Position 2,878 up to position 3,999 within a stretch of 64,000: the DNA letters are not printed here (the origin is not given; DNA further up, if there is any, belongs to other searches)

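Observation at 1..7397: Complete eukaryote-like kynurenine pathway plus the 2-aminomuconate branch as one translationally coupled operon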

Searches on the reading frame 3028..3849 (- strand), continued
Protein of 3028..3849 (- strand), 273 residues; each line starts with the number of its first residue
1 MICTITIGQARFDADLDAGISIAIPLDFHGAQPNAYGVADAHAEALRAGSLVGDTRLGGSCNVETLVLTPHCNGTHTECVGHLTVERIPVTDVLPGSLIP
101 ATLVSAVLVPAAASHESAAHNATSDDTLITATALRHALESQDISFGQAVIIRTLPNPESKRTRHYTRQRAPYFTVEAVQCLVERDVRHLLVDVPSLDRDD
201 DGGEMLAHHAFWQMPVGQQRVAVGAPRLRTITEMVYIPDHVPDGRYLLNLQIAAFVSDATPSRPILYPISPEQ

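Call 29: search_protein_families(library=pfam, proteins=[L042:5799-6578:+, L059:8472-10046:-, L054:1937-2935:+, L073:14682-16151:+, L077:2052-3308:+, L028:16366-16752:-, L032:7403-8032:+, L012:7069-7767:+, L054:16803-17231:-, L001:13154-14245:+])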
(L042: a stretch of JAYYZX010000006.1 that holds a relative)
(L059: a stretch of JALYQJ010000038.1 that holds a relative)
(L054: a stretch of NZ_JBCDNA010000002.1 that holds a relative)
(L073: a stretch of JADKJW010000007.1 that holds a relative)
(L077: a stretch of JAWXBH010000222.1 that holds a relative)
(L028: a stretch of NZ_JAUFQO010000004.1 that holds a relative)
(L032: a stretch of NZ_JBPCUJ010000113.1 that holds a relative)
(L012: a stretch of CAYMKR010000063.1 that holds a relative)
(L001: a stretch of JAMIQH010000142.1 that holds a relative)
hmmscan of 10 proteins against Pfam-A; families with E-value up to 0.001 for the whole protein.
L042:5799-6578:+ (259 aa): 2 families
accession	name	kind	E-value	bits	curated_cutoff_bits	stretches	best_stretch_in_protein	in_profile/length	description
PF13561.12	adh_short_C2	-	1.2e-37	130.2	27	1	16-255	5-235/236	Enoyl-(Acyl carrier protein) reductase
PF00106.31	adh_short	-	1e-32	113.7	26.6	1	8-197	1-192/195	short chain dehydrogenase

L059:8472-10046:- (524 aa): 7 families
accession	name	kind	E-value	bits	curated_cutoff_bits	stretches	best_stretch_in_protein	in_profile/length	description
PF00890.30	FAD_binding_2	-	2.2e-103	347.1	20.4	1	9-381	1-414/414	FAD binding domain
PF02910.25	Succ_DH_flav_C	-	7.6e-16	58.7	20.8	1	469-510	58-100/130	Fumarate reductase flavoprotein C-term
PF01266.30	DAO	-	2.5e-09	37.6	27.9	1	9-127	1-108/353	FAD dependent oxidoreductase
PF07992.20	Pyr_redox_2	-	1.9e-08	34.5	26.1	1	9-85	2-58/291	Pyridine nucleotide-disulphide oxidoreductase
PF03486.20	HI0933_like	-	9.6e-07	28.9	50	0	9-45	2-38/244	HI0933-like protein Rossmann domain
PF01134.28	GIDA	-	0.00028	20.5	22.1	0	9-40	1-32/391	Glucose inhibited division protein A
PF01494.25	FAD_binding_3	-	0.00054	19.7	22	1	7-42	1-36/349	FAD binding domain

L054:1937-2935:+ (332 aa): 1 family
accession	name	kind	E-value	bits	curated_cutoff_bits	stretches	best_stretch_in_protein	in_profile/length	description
PF02445.21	NadA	-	3.1e-124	414.3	27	1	29-328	2-295/295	Quinolinate synthetase A protein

L073:14682-16151:+ (489 aa): 3 families
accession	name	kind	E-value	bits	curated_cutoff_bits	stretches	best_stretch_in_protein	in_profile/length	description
PF01189.24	Methyltr_RsmB-F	-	2.3e-47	161.7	27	1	279-484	2-198/199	16S rRNA methyltransferase RsmB/F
PF22458.1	RsmF-B_ferredox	-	2e-08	34.7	27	1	207-256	24-73/74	Methyltr_RsmF/B-like, ferredoxin-like domain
PF01209.24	Ubie_methyltran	-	0.00064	19.6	20.1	1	282-344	44-106/233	ubiE/COQ5 methyltransferase family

L077:2052-3308:+ (418 aa): 2 families
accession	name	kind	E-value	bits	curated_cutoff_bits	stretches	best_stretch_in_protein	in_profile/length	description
PF05977.19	MFS_3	-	1.9e-35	122.8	27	1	15-412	3-395/524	Transmembrane secretion effector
PF07690.21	MFS_1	-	4.8e-26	91.9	33.4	2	30-319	4-285/347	Major Facilitator Superfamily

L028:16366-16752:- (128 aa): 1 family
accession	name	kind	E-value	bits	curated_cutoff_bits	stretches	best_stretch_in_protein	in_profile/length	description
PF04379.20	DUF525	-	6.3e-30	103.7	27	1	22-104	4-86/87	ApaG domain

L032:7403-8032:+ (209 aa): 5 families
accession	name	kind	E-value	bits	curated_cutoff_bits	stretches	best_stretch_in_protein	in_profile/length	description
PF02527.21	GidB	-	4e-37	127.8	27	1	15-183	1-164/184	rRNA small subunit methyltransferase G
PF13847.12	Methyltransf_31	-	1.5e-09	38.1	27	1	65-142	5-85/145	Methyltransferase domain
PF02390.23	Methyltransf_4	-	5e-06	26.5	24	0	66-123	4-61/173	Putative methyltransferase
PF13649.12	Methyltransf_25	-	6.2e-06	27.2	27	1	67-136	1-73/97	Methyltransferase domain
PF05175.20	MTS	-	0.0002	21.5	23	1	64-135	32-105/170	Methyltransferase small domain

L012:7069-7767:+ (232 aa): 1 family
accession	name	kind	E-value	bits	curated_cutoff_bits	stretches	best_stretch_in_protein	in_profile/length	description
PF05742.17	TANGO2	-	1.7e-11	45.2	22.6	1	1-155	1-161/257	Transport and Golgi organisation 2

L054:16803-17231:- (142 aa): 1 family
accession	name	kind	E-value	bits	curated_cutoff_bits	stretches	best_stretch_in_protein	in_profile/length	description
PF02082.26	Rrf2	-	1.2e-22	80.9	30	1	2-132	1-131/132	Iron-dependent Transcriptional regulator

L001:13154-14245:+ (363 aa): 1 family
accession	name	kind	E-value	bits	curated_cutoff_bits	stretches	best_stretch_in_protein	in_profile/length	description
PF03301.18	Trp_dioxygenase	-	1.7e-110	370.1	34.9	1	8-340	15-346/346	Tryptophan 2,3-dioxygenase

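Call 41: search_solved_structures(query=L001:13154-14245:+, max_evalue=1e-10)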
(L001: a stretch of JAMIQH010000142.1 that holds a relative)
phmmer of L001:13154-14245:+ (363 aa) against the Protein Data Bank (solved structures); distinct sequences matched with E-value up to 1e-10: 15.
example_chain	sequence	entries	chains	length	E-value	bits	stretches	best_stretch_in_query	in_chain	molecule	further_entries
4hka_A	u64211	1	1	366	2.2e-102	346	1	10-355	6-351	Tryptophan 2,3-dioxygenase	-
9esd_A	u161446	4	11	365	2.3e-102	346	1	10-355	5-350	Tryptophan 2,3-dioxygenase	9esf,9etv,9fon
4pw8_A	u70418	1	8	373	2.9e-96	325.9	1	8-349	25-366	Tryptophan 2,3-dioxygenase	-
6vbn_A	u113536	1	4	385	2.9e-96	325.9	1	8-349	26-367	Tryptophan 2,3-dioxygenase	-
5ti9_A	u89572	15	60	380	3e-96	325.9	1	8-351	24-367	Tryptophan 2,3-dioxygenase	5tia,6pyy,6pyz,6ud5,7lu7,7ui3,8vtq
9ezj_A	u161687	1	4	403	3.3e-96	325.7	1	8-350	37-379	Tryptophan 2,3-dioxygenase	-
6a4i_A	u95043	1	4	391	3.4e-96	325.7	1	8-349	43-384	Tryptophan 2,3-dioxygenase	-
8qv7_A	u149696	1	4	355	3.8e-96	325.5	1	8-350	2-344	Tryptophan 2,3-dioxygenase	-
8r5q_A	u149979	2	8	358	4.7e-96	325.2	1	8-351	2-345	Tryptophan 2,3-dioxygenase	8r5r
2nw7_A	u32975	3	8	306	7.8e-36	127.2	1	8-178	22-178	Tryptophan 2,3-dioxygenase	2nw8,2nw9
1yw0_A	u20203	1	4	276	1.2e-35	126.5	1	10-178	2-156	tryptophan 2,3-dioxygenase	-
7p46_A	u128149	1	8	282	9.8e-35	123.6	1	8-178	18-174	Tryptophan 2,3-dioxygenase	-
3e08_A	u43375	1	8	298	1.1e-34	123.4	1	8-178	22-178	Tryptophan 2,3-dioxygenase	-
3bk9_A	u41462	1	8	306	1.6e-34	122.9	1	8-178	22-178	Tryptophan 2,3-dioxygenase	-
2nox_A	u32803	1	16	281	2.6e-30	109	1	8-172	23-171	Tryptophan 2,3-dioxygenase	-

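Call 47: predict_structure(alignment_id=A1)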
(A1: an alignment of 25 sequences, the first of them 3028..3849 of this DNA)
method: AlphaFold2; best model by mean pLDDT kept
length: 273 residues; sequences in the alignment: 25
mean_pLDDT: 81.1   pTM: 0.84
mean pLDDT of the five models: 81.1, 81.0, 80.6, 79.1, 77.5
residues with pLDDT >= 90: 117; 70-90: 88; 50-70: 50; < 50: 18
segments of 3 or more residues with pLDDT < 50: 58-60, 70-77, 254-259
pLDDT, mean of each block of 10 residues (from residue 1): 92 94 75 66 64 52 61 51 74 77 97 80 88 95 91 94 83 95 94 88 87 88 84 91 94 48 86 83
secondary structure, 60 per line:
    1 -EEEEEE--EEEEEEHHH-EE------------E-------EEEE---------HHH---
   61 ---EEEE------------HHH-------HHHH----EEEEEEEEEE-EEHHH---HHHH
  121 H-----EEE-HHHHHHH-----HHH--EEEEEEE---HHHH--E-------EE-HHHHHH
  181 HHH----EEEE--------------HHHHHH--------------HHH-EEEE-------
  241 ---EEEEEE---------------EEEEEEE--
elements in order: E2-7 E10-15 E42-45 E64-67 H90-93 E98-107 H117-121 E127-129 H131-137 E148-154 H158-161 H175-183 E188-191 H206-211 E230-233 E244-249 E265-271

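Call 49: fold_search(model_id=the predicted structure, library=pdb)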
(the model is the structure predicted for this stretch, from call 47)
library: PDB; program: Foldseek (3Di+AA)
matches with E <= 10: 369; with E <= 0.001: 32
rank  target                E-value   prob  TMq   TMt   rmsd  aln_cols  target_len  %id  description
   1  4co9_A                2.3e-10  1.00  0.60  0.77   4.0       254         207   23  Crystal structure of kynurenine formamidase from Bacillus anthracis (released 2014-04-02)
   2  4co9_C                3.5e-10  1.00  0.60  0.77   4.0       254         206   23  Crystal structure of kynurenine formamidase from Bacillus anthracis (released 2014-04-02)
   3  4cob_A                5.7e-10  1.00  0.57  0.74   4.3       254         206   21  Crystal structure kynurenine formamidase from Pseudomonas aeruginosa (released 2014-04-02)
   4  4cog_A                3.7e-09  1.00  0.59  0.76   4.2       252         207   21  Crystal structure of kynurenine formamidase from Burkholderia cenocepacia (released 2014-04-02)
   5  8hmo_A                1.9e-08  1.00  0.54  0.69   4.6       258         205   14  Crystal Structure of metal-dependent hydrolase complexed with manganese from Bacillus smithii (released 2023-12-06)
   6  1r61_A                4.2e-08  1.00  0.50  0.64   5.7       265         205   18  The structure of predicted metal-dependent hydrolase from Bacillus stearothermophilus (released 2004-03-30)
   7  8hmo_F                4.5e-08  1.00  0.52  0.66   5.0       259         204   14  Crystal Structure of metal-dependent hydrolase complexed with manganese from Bacillus smithii (released 2023-12-06)
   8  8f9x_C                5.3e-08  1.00  0.58  0.68   4.7       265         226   19  Cyclase-Phosphotriesterase from Ruegeria pomeroyi DSS-3 (released 2023-12-06)
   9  8hmo_E                5.3e-08  1.00  0.51  0.66   5.3       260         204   12  Crystal Structure of metal-dependent hydrolase complexed with manganese from Bacillus smithii (released 2023-12-06)
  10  8f9x_A                6.8e-08  1.00  0.59  0.68   5.2       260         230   20  Cyclase-Phosphotriesterase from Ruegeria pomeroyi DSS-3 (released 2023-12-06)
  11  3krv_A                6.8e-08  1.00  0.52  0.67   5.4       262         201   16  The Structure Of Potential Metal-Dependent Hydrolase With Cyclase Activity (released 2010-01-05)
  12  8hmo_D                6.8e-08  1.00  0.52  0.67   4.8       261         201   14  Crystal Structure of metal-dependent hydrolase complexed with manganese from Bacillus smithii (released 2023-12-06)
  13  3krv_B                7.7e-08  1.00  0.55  0.72   4.6       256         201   14  The Structure Of Potential Metal-Dependent Hydrolase With Cyclase Activity (released 2010-01-05)
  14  8f9x_B                9.2e-08  1.00  0.53  0.61   6.3       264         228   20  Cyclase-Phosphotriesterase from Ruegeria pomeroyi DSS-3 (released 2023-12-06)
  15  5nna_A                1.0e-07  1.00  0.55  0.58   5.5       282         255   16  Isatin hydrolase A (IHA) from Labrenzia aggregata bound to benzyl benzoate (released 2018-05-16)
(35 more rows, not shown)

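Call 57: search_protein_families(library=ncbifam, proteins=[L042:5799-6578:+, L001:13154-14245:+], max_evalue=1e-10)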
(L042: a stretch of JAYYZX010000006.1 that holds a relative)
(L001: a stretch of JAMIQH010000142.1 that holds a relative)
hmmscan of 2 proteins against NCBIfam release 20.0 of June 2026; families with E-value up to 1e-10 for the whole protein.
L042:5799-6578:+ (259 aa): 179 families (the best 25 are shown)
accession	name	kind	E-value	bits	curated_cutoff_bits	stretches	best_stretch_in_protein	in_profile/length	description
NF006212.0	PRK08339.1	equivalog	7.2e-56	189.7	339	1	4-258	5-261/263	short chain dehydrogenase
NF005559.1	PRK07231.1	subfamily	6.3e-46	156.9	215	1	5-256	2-248/249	glucose 1-dehydrogenase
NF009466.0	PRK12826.1-2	subfamily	1.1e-41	143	222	1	6-257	2-246/248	3-oxoacyl-ACP reductase FabG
NF004778.0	PRK06124.1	equivalog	3.7e-40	138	303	1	2-257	6-254/256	SDR family oxidoreductase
NF004779.0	PRK06125.1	subfamily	1e-39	136.6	261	1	1-257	1-255/259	short-chain dehydrogenase/reductase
NF005893.0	PRK07856.1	equivalog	1.2e-37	129.6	255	1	3-254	5-240/255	SDR family oxidoreductase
NF052558.1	MBtsdlDhBudC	equivalog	1.3e-37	129.7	270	1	6-258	2-244/250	meso-2,3-butanediol dehydrogenase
TIGR01963.1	PHB_DH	subfamily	1.4e-37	129.4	307.05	1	8-256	2-253/255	3-hydroxybutyrate dehydrogenase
NF004197.0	PRK05653.1-1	equivalog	6.7e-37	127.4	332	1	1-256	1-247/249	3-oxoacyl-ACP reductase FabG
NF009093.0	PRK12429.1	subfamily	1.7e-36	125.8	258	1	5-256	3-257/259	3-hydroxybutyrate dehydrogenase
TIGR01830.1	3oxo_ACP_reduc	equivalog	3.2e-36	125.2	297.75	1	10-254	1-237/239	3-oxoacyl-[acyl-carrier-protein] reductase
NF009384.0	PRK12743.1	equivalog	4.2e-36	124.5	264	1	6-255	5-247/258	SDR family oxidoreductase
NF005446.0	PRK07035.1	equivalog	5.9e-36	124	373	1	2-256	6-254/255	SDR family oxidoreductase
NF047420.2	EF_P_mod_YmfI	equivalog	8.3e-36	123.9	238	1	10-254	2-234/236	elongation factor P 5-aminopentanone reductase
TIGR04316.1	dhbA_paeA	equivalog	1.2e-35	123.3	300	1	10-256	1-248/250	2,3-dihydro-2,3-dihydroxybenzoate dehydrogenase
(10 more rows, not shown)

L001:13154-14245:+ (363 aa): 1 family
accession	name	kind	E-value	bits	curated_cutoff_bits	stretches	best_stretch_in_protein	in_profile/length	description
TIGR03036.1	trp_2_3_diox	equivalog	2.7e-56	190.9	390.7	2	8-179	6-161/264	tryptophan 2,3-dioxygenase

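Call 72: search_protein_families(library=ncbifam, proteins=[L059:8472-10046:-, L054:2937-4517:+, L054:1937-2935:+, L073:14682-16151:+], max_evalue=1e-30)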
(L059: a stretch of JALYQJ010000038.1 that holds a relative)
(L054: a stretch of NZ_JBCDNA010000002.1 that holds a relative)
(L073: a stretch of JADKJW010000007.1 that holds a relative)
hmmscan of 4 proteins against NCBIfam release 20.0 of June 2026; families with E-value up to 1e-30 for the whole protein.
L059:8472-10046:- (524 aa): 25 families
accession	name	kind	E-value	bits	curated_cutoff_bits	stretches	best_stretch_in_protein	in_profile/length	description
NF005867.0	PRK07804.1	equivalog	2.6e-166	554.1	639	1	7-515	18-534/548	L-aspartate oxidase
TIGR00551.1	nadB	equivalog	3.6e-166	553.7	452.75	1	8-498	3-489/489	L-aspartate oxidase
NF005636.0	PRK07395.1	subfamily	4.9e-164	546.6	723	1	6-459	11-466/560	L-aspartate oxidase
NF005701.0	PRK07512.1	equivalog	2e-163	544.5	528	1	4-508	6-494/516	L-aspartate oxidase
NF006567.0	PRK09077.1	equivalog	2.7e-144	481.4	629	1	4-504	5-525/537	L-aspartate oxidase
NF005978.0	PRK08071.1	equivalog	4e-143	477.6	621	1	8-502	4-495/514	L-aspartate oxidase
TIGR01812.1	sdhA_frdA_Gneg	subfamily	5.7e-121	404.7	567.3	1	9-514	1-546/568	succinate dehydrogenase or fumarate reductase, flavoprotein subunit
NF004900.0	PRK06263.1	equivalog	2.8e-120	402.5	718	1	5-513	5-537/546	fumarate reductase (CoM/CoB) subunit TfrA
NF004820.0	PRK06175.1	equivalog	3.5e-119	398.5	472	1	4-427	1-410/433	L-aspartate oxidase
NF004724.0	PRK06069.1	subfamily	1.4e-109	366.9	826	1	5-514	3-555/577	succinate dehydrogenase/fumarate reductase flavoprotein subunit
NF005037.0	PRK06452.1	equivalog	1.1e-96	324.6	862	1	6-511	4-541/566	succinate dehydrogenase flavoprotein subunit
TIGR01816.1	sdhA_forward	equivalog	1.2e-91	307.6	727.35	1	8-514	3-555/584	succinate dehydrogenase flavoprotein subunit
NF006686.0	PRK09231.1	equivalog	2e-91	307.4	854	1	5-512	3-556/598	fumarate reductase (quinol) flavoprotein subunit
NF006254.0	PRK08401.1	equivalog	4.9e-91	305.8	726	1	11-510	5-460/466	L-aspartate oxidase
TIGR01176.1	fum_red_Fp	equivalog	1e-89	301.7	932.7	1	6-513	2-555/580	fumarate reductase (quinol) flavoprotein subunit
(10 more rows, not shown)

L054:2937-4517:+ (526 aa): 23 families
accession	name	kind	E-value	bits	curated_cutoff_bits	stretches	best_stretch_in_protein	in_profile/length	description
NF006567.0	PRK09077.1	equivalog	1.6e-173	577.8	629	1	4-523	7-520/537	L-aspartate oxidase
TIGR00551.1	nadB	equivalog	9.9e-159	529.1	452.75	1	5-520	2-487/489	L-aspartate oxidase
NF005867.0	PRK07804.1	equivalog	1.5e-151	505.3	639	1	5-520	18-515/548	L-aspartate oxidase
NF005701.0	PRK07512.1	equivalog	3e-139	464.7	528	1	4-520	8-482/516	L-aspartate oxidase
NF005978.0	PRK08071.1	equivalog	7e-139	463.5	621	1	5-523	3-492/514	L-aspartate oxidase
NF005636.0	PRK07395.1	subfamily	8e-136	453.5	723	1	5-521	12-534/560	L-aspartate oxidase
NF004900.0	PRK06263.1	equivalog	3.6e-120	402.1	718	1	3-523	5-523/546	fumarate reductase (CoM/CoB) subunit TfrA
NF004820.0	PRK06175.1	equivalog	3.4e-117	392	472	1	5-447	4-425/433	L-aspartate oxidase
TIGR01812.1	sdhA_frdA_Gneg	subfamily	8.1e-116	387.7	567.3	1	7-520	1-527/568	succinate dehydrogenase or fumarate reductase, flavoprotein subunit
NF004724.0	PRK06069.1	subfamily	6.2e-104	348.2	826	1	1-520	1-536/577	succinate dehydrogenase/fumarate reductase flavoprotein subunit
NF006686.0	PRK09231.1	equivalog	1.8e-97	327.3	854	1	1-521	1-538/598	fumarate reductase (quinol) flavoprotein subunit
TIGR01176.1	fum_red_Fp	equivalog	3.5e-92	309.9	932.7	1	4-521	2-536/580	fumarate reductase (quinol) flavoprotein subunit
NF004613.0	PRK05945.1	equivalog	3.5e-91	306.5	824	1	5-520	3-534/575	succinate dehydrogenase/fumarate reductase flavoprotein subunit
NF005037.0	PRK06452.1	equivalog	8.4e-86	288.7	862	1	3-521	3-526/566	succinate dehydrogenase flavoprotein subunit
NF005866.0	PRK07803.1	equivalog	2e-85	287.3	819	2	5-279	8-285/631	fumarate reductase/succinate dehydrogenase flavoprotein subunit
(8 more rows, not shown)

L054:1937-2935:+ (332 aa): 3 families
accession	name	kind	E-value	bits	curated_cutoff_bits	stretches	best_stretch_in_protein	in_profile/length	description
NF006878.0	PRK09375.1-2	equivalog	2.8e-137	456.9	294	1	25-330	5-305/306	quinolinate synthase NadA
TIGR00550.1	nadA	equivalog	4.9e-115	384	262.9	1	25-330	5-309/309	quinolinate synthase NadA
NF006884.0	PRK09375.2-5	equivalog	1e-47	162.8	691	0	23-182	71-250/426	quinolinate synthase NadA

L073:14682-16151:+ (489 aa): 8 families
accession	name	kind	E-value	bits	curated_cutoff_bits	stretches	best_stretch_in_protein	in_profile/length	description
NF011493.0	PRK14901.1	equivalog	2e-67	228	540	1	162-486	134-445/447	16S rRNA (cytosine(967)-C(5))-methyltransferase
NF011494.0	PRK14902.1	equivalog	8.1e-66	222.6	319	1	172-486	142-442/444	16S rRNA (cytosine(967)-C(5))-methyltransferase RsmB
TIGR00563.1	rsmB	equivalog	9.1e-63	212.9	269.05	1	167-486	132-435/437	16S rRNA (cytosine(967)-C(5))-methyltransferase RsmB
NF008149.0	PRK10901.1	equivalog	5.2e-55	187.1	375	1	206-486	172-432/434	16S rRNA (cytosine(967)-C(5))-methyltransferase RsmB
TIGR00446.1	nop2p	subfamily_domain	1.9e-41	142.1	210.45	1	215-485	1-263/264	NOL1/NOP2/sun family putative RNA methylase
NF041567.1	mtaseRsmF_Thermus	equivalog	5.9e-36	124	690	1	258-487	65-291/443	16S rRNA (cytosine(1407)-C(5))-methyltransferase RsmF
NF011495.0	PRK14903.1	equivalog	8.6e-34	117.1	503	1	201-438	152-385/431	16S rRNA (cytosine(967)-C(5))-methyltransferase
NF008898.0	PRK11933.1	equivalog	8.6e-31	106.9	588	0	264-486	94-310/480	16S rRNA (cytosine(1407)-C(5))-methyltransferase RsmF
